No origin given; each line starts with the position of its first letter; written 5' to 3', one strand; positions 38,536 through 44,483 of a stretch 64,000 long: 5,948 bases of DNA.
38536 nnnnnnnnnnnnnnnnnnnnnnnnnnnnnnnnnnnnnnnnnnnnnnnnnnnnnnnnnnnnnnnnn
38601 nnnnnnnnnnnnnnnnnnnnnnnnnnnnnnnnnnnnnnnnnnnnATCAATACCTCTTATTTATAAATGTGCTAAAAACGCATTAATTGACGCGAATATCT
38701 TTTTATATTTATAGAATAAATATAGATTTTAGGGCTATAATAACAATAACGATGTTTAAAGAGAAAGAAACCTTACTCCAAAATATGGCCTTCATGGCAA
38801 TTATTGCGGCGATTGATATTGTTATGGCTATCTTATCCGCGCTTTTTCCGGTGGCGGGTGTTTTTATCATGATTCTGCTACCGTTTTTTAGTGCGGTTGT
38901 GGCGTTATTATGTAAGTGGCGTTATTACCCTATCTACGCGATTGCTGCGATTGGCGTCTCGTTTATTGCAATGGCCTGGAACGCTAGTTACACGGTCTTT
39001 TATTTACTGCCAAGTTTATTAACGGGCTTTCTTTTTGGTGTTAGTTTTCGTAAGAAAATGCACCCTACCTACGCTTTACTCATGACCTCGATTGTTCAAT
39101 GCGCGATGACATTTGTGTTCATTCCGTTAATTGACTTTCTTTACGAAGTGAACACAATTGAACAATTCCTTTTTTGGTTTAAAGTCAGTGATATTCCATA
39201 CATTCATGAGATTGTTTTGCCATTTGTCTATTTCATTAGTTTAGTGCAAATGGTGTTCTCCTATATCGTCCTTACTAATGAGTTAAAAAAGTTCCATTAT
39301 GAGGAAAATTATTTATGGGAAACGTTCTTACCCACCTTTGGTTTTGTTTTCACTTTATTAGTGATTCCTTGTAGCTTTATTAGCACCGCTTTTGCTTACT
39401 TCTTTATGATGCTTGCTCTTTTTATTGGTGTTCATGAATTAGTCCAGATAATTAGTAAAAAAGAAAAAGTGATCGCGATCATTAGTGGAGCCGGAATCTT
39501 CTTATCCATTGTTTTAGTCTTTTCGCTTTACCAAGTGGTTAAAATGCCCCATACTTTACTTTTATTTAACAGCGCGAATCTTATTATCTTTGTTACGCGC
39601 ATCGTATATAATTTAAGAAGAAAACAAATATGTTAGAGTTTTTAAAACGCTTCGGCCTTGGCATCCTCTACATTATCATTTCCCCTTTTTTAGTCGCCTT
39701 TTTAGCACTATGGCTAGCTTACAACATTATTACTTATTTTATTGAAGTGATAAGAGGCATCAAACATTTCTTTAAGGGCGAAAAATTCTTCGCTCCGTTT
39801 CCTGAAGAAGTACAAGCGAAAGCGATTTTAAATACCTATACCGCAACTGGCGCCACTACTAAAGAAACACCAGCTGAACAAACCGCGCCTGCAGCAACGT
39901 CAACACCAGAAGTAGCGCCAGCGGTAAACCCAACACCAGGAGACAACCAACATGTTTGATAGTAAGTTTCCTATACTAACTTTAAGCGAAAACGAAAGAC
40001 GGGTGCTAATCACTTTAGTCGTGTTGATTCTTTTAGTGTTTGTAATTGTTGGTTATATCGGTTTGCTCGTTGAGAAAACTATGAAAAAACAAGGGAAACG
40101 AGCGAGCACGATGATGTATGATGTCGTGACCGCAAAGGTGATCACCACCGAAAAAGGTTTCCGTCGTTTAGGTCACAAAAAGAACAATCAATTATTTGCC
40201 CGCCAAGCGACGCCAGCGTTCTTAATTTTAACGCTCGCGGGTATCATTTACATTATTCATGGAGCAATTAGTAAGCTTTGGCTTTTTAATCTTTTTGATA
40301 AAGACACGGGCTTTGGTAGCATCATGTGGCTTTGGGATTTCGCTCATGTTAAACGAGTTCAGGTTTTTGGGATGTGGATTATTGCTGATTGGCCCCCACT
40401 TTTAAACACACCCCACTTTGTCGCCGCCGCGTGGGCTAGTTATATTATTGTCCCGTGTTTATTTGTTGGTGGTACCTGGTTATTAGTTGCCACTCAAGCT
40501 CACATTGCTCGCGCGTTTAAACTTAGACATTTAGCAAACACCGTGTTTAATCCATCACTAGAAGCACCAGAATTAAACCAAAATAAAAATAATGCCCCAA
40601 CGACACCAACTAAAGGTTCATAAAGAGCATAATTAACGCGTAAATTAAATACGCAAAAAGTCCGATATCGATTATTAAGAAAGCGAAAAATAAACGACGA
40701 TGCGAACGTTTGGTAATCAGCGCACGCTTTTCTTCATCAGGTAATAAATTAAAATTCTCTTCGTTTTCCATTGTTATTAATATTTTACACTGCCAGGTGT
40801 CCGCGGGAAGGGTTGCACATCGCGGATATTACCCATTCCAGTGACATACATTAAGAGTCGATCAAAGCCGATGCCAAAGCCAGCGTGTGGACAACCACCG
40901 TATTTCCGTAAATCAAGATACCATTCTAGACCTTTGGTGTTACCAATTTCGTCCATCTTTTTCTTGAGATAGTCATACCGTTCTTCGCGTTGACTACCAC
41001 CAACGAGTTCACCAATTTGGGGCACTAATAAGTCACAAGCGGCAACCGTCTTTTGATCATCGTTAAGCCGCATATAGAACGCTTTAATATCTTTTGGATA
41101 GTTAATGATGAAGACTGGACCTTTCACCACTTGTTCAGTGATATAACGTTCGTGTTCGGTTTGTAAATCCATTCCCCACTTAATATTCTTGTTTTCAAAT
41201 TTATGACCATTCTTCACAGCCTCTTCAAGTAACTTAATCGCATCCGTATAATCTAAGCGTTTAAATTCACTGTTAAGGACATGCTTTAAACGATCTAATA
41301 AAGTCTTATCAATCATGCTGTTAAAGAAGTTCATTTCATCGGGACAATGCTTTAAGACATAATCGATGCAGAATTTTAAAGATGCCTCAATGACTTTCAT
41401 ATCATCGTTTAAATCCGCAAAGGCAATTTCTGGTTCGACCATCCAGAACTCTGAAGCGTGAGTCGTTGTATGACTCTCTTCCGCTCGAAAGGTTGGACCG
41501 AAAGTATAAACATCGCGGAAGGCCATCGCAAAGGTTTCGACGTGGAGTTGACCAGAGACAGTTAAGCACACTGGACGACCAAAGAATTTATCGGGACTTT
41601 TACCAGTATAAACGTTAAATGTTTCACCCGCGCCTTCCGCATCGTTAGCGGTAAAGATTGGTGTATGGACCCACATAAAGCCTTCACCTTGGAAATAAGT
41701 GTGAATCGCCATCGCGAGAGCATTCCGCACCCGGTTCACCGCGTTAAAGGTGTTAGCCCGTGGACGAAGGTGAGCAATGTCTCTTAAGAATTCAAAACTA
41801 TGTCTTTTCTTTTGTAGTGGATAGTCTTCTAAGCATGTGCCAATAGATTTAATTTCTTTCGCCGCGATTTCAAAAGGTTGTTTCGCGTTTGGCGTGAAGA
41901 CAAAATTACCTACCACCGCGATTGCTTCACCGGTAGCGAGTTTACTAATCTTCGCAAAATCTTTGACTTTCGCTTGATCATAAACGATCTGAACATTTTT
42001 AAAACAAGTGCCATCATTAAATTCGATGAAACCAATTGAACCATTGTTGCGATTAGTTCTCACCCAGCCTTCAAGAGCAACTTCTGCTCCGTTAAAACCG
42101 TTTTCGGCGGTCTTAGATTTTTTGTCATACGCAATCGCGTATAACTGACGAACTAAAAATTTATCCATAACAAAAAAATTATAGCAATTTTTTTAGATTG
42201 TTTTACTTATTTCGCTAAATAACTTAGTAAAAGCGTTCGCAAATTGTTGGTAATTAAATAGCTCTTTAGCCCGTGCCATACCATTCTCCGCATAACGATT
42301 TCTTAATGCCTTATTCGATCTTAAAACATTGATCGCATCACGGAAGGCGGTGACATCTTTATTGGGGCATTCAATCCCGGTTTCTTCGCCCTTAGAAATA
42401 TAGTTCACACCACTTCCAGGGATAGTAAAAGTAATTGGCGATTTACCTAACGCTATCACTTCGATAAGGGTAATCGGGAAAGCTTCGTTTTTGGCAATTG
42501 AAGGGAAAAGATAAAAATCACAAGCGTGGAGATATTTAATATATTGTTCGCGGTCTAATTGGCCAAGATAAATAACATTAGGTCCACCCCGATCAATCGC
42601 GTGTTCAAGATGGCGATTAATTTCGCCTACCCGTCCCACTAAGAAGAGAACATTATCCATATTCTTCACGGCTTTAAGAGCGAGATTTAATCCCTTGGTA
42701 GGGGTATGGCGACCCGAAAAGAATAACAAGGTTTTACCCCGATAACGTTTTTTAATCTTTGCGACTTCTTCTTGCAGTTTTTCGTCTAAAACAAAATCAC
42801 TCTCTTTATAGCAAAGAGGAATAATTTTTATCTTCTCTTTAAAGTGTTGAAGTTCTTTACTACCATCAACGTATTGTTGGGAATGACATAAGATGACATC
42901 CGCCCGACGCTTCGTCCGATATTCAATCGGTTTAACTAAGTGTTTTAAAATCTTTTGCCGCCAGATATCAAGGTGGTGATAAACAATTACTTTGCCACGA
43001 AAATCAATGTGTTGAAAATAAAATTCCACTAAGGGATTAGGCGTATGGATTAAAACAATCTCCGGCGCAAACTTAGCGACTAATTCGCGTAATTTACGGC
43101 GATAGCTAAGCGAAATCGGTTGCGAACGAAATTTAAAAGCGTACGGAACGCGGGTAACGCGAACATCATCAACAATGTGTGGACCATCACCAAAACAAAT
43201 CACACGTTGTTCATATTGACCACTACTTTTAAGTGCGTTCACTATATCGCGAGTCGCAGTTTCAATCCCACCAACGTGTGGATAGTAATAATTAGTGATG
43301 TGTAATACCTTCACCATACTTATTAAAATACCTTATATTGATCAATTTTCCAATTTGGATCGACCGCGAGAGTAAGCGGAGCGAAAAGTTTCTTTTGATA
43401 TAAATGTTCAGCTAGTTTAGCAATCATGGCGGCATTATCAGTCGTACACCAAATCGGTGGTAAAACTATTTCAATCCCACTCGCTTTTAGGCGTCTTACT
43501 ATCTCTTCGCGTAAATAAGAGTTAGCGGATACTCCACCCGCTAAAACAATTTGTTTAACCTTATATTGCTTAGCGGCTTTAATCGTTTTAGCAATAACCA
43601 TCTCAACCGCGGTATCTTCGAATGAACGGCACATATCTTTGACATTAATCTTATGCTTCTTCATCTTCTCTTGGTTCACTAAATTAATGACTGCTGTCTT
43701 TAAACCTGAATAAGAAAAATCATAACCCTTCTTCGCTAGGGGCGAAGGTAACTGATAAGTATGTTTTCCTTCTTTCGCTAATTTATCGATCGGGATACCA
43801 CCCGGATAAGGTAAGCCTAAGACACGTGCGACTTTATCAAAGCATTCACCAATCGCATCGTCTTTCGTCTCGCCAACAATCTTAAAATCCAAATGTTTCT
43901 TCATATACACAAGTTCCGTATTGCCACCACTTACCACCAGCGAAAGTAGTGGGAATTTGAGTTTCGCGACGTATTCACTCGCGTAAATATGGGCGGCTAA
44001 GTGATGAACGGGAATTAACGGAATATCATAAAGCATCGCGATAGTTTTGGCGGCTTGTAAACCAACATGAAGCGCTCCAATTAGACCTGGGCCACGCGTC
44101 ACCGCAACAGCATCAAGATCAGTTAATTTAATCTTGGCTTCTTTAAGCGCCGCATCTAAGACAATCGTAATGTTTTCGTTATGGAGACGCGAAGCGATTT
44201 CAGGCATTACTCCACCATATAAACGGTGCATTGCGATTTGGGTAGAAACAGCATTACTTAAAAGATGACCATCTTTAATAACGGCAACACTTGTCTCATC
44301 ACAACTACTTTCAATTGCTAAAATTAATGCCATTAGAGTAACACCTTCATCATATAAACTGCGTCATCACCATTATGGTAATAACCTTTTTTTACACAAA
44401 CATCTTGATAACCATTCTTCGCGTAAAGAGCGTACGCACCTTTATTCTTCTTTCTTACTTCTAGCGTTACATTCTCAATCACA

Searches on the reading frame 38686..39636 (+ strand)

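Call 31: search_protein_families(library=pfam, proteins=[window:38686-39636:+], max_evalue=0.000001)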
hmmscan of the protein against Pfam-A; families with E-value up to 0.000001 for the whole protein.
window:38686-39636:+ (316 aa): 1 family
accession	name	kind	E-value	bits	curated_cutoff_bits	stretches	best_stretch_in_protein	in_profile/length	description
PF09991.14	DUF2232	-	9.4e-07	28.7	27.8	1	43-165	2-122/290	Predicted membrane protein (DUF2232)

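Call 58: search_protein_families(library=ncbifam, proteins=[window:38686-39636:+], max_evalue=0.00001)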
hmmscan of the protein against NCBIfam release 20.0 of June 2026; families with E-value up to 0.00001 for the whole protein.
window:38686-39636:+ (316 aa): 0 families

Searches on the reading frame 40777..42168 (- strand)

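Call 31: search_protein_families(library=pfam, proteins=[window:40777-42168:-], max_evalue=0.000001)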
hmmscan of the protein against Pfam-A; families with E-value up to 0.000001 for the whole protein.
window:40777-42168:- (463 aa): 2 families
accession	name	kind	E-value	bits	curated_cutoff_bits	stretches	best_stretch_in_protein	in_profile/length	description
PF00152.25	tRNA-synt_2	-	2.8e-66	224.1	25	1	132-457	9-307/308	tRNA synthetases class II (D, K and N)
PF01336.31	tRNA_anti-codon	-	3.4e-09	37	27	1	30-108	1-74/75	OB-fold nucleic acid binding domain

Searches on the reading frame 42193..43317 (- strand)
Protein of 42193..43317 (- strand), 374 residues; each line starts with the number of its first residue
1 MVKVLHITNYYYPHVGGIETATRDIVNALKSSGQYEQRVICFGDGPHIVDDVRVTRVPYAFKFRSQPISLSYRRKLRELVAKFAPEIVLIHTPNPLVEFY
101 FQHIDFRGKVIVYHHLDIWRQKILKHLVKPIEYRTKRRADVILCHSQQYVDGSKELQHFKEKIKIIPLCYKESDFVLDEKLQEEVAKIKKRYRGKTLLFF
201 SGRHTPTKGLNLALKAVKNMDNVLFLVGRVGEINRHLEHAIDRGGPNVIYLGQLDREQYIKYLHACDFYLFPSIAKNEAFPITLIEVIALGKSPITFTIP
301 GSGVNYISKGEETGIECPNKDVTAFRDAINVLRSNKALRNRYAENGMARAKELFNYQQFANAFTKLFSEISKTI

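Call 31: search_protein_families(library=pfam, proteins=[window:42193-43317:-], max_evalue=0.000001)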
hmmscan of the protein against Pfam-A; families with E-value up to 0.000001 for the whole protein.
window:42193-43317:- (374 aa): 4 families
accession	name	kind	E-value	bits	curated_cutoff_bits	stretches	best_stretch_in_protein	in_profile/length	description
PF00534.26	Glycos_transf_1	-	5.2e-23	81.9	26.4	1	183-346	3-169/172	Glycosyl transferases group 1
PF13439.12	Glyco_transf_4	-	3.9e-18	66.5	28.5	1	15-167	1-163/170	Glycosyltransferase Family 4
PF13692.12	Glyco_trans_1_4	-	5.9e-17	62.7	27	1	197-332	3-139/142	Glycosyl transferases group 1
PF13579.12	Glyco_trans_4_4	-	1.6e-10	42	29.7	1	16-168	1-157/158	Glycosyl transferase 4-like domain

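Call 58: search_protein_families(library=ncbifam, proteins=[window:42193-43317:-], max_evalue=0.00001)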
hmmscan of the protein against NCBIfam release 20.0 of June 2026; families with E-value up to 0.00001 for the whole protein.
window:42193-43317:- (374 aa): 15 families
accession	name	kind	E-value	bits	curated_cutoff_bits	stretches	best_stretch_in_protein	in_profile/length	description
NF047684.1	TeichurnBiosyTuaC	equivalog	1.2e-13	50.7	550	1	135-370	161-389/391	teichuronic acid biosynthesis protein TuaC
NF007640.0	PRK10307.1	subfamily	1.8e-12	46.9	276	1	115-367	148-404/411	WcaI family glycosyltransferase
TIGR02149.1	glgA_Coryne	subfamily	1.3e-11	44.3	302.4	1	191-370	200-390/391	glycogen synthase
TIGR03088.1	stp2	hypoth_equivalog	5e-11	42.3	409.05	1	11-369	9-372/374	TIGR03088 family PEP-CTERM/XrtA system glycosyltransferase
NF050063.1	ProtGlycPglJ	equivalog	2.9e-09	36.6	500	1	137-360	143-356/363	N-acetylgalactosamine-N,N'-diacetylbacillosaminyl-diphospho-undecaprenol 4-alpha-N-acetylgalactosaminyltransferase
NF047676.1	TeichurnBiosyTuaH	equivalog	6.2e-09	35.2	550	1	117-337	127-356/384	teichuronic acid biosynthesis protein TuaH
TIGR04157.1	glyco_rSAM_CFB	subfamily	6.5e-09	35.2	400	1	121-366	154-405/406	TIGR04157 family glycosyltransferase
TIGR03999.1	thiol_BshA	equivalog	1.4e-08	34.1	273.7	1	137-370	143-373/375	N-acetyl-alpha-D-glucosaminyl L-malate synthase BshA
NF041010.1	glycosy_Agl16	equivalog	6.8e-08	31.8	575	1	97-369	92-350/352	glycosylation protein Agl16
NF041876.1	EPS_EpsE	equivalog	2e-07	30.6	400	1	194-361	213-387/389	exopolysaccharide biosynthesis GT4 family glycosyltransferase EpsE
NF012028.0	PRK15484.1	subfamily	7.8e-07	28.5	618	1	123-365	124-373/380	lipopolysaccharide N-acetylglucosaminyltransferase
NF038298.1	EPS_HpsO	equivalog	1.9e-06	26.9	575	1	124-369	132-386/388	hormogonium polysaccharide biosynthesis glycosyltransferase HpsO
TIGR04063.1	stp3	hypoth_equivalog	2.2e-06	26.8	442.05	0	127-370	146-395/397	TIGR04063 family PEP-CTERM/XrtA system glycosyltransferase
NF038229.1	Glyco4_Geo_Pelo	equivalog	2.9e-06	26.6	400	1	134-370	105-336/338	GPMC system family 4 glycosyltransferase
NF046085.1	XrtY_assoc_Gly1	equivalog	9.4e-06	24.7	400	0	175-372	190-386/387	XrtY-associated glycosyltransferase XYAG1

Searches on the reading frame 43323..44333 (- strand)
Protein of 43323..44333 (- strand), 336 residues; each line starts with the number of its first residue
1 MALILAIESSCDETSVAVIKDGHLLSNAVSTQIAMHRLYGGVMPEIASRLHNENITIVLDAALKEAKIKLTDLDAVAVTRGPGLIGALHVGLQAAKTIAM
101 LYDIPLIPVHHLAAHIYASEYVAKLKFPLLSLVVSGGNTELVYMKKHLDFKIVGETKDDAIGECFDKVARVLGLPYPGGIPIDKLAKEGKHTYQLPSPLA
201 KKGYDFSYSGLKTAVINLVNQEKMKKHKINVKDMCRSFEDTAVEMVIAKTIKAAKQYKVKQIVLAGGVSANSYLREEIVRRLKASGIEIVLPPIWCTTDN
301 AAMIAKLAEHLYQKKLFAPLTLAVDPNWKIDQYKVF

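Call 31: search_protein_families(library=pfam, proteins=[window:43323-44333:-], max_evalue=0.000001)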
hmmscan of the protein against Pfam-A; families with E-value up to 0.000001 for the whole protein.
window:43323-44333:- (336 aa): 2 families
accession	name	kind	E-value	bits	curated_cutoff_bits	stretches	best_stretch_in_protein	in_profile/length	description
PF00814.31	TsaD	-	2.3e-94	316.4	24.8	1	24-306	2-264/264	tRNA N6-adenosine threonylcarbamoyltransferase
PF22521.2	HypF_C_2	-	1.5e-11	45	27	1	163-300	98-235/241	Carbamoyltransferase, Kae1-like Domain, second subdomain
